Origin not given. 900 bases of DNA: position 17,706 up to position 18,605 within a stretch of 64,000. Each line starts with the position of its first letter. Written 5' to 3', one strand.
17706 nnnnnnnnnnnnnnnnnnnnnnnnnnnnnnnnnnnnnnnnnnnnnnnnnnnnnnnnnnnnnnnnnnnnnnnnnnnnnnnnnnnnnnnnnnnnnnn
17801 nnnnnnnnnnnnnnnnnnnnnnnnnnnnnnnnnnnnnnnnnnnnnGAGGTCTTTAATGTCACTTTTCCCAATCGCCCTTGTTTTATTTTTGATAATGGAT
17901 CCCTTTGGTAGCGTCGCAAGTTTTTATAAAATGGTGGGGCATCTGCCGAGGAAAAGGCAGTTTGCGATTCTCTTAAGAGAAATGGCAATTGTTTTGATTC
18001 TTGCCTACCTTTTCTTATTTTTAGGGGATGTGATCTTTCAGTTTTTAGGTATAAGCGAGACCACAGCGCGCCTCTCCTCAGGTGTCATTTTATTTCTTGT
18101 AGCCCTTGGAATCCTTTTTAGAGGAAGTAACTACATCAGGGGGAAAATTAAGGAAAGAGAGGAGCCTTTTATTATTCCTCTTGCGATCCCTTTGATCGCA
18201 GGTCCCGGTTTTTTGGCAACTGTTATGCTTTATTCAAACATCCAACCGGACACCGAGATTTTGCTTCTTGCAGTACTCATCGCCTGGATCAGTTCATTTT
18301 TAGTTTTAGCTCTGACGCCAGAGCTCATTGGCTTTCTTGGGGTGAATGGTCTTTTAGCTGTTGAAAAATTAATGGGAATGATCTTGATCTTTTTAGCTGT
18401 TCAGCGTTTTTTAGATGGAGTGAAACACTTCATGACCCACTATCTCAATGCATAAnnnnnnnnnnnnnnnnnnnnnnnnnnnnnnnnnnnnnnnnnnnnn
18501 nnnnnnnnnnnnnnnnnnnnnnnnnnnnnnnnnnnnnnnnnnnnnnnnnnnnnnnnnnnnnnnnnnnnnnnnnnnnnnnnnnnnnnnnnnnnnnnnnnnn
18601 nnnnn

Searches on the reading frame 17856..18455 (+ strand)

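Call 40: search_protein_families(library=pfam, proteins=[window:17856-18455:+])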
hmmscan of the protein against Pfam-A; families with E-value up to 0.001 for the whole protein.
window:17856-18455:+ (199 aa): 1 family
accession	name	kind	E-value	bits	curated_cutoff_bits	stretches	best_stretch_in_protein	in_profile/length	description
PF01914.23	MarC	-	1e-38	133.2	23.9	1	3-192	4-202/203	MarC family integral membrane protein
